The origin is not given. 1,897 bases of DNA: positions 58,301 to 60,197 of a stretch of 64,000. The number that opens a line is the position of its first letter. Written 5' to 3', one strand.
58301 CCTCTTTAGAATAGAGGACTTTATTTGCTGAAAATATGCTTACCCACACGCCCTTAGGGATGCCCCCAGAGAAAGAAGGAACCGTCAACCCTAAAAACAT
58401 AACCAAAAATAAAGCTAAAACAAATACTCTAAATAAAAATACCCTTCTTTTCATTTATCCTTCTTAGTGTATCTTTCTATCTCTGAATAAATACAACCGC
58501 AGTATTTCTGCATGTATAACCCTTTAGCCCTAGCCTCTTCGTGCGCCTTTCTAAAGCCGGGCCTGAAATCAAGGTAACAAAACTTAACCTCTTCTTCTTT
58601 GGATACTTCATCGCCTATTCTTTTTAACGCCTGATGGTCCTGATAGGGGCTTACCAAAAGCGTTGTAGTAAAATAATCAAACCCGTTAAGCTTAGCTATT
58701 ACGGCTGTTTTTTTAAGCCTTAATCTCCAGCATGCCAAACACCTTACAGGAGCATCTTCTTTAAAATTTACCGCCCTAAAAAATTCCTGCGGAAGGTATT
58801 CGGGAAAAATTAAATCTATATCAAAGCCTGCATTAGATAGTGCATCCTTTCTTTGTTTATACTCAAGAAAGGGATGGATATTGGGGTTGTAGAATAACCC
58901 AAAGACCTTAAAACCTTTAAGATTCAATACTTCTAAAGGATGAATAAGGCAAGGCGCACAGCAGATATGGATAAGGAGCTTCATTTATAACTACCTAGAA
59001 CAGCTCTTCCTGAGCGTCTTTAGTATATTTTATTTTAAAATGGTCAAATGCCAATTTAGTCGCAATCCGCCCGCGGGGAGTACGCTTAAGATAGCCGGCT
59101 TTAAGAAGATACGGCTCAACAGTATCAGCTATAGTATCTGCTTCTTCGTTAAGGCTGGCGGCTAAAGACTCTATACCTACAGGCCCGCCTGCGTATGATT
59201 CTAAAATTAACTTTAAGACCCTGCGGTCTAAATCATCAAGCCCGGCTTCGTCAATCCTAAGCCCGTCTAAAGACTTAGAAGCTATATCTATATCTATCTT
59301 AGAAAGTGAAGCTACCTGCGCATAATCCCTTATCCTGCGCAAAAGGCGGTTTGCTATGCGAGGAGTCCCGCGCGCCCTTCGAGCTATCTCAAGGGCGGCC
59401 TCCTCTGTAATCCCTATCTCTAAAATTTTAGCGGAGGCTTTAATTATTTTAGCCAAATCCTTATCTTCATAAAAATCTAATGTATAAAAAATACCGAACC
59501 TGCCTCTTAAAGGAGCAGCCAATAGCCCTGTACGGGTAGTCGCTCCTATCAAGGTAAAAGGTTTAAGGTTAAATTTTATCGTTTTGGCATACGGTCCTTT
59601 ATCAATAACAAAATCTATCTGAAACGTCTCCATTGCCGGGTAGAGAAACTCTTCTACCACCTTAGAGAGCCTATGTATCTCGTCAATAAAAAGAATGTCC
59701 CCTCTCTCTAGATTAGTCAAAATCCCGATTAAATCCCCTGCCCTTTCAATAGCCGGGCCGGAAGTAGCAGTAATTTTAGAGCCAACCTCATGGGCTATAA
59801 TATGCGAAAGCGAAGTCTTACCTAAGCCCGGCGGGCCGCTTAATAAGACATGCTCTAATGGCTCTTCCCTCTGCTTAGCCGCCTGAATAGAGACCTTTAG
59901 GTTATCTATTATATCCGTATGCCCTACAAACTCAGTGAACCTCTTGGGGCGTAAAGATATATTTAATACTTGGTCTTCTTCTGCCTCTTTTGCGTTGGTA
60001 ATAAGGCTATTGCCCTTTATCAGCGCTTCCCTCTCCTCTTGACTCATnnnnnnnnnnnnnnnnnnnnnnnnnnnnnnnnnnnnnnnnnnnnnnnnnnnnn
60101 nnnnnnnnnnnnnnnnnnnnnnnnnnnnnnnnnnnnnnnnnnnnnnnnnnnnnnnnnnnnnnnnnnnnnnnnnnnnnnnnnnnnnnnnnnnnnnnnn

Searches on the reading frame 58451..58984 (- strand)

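Call 11: search_protein_families(library=pfam, proteins=[window:58451-58984:-], max_evalue=0.001)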
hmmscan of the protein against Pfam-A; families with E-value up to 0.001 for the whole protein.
window:58451-58984:- (177 aa): 1 family
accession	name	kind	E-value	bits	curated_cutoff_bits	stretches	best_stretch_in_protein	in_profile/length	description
PF02677.20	QueH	-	2.6e-56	190.9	23.5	1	3-169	1-174/175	Epoxyqueuosine reductase QueH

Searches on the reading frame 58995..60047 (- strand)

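Call 11: search_protein_families(library=pfam, proteins=[window:58995-60047:-], max_evalue=0.001)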
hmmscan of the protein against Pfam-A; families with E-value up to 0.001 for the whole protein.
window:58995-60047:- (350 aa): 7 families
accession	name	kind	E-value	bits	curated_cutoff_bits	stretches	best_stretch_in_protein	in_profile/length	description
PF05496.18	RuvB_N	-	2.8e-71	238.9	27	1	32-188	1-157/159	Holliday junction DNA helicase RuvB P-loop domain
PF17864.7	AAA_lid_4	-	2.3e-29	101.4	27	1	193-266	1-74/74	RuvB AAA lid domain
PF05491.19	RuvB_C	-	8.7e-25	86.9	24.7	1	267-338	1-72/72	RuvB C-terminal winged helix domain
PF00004.35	AAA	-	3.5e-19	70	21.2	1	67-189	1-128/131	ATPase family associated with various cellular activities (AAA)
PF07728.20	AAA_5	-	4.1e-07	30.5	22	1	66-181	1-136/139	AAA domain (dynein-related subfamily)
PF13191.12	AAA_16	-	7e-05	23.8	32.6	0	40-99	2-60/167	AAA ATPase domain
PF14532.12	Sigma54_activ_2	-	0.0009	19.9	25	0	41-130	1-84/138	Sigma-54 interaction domain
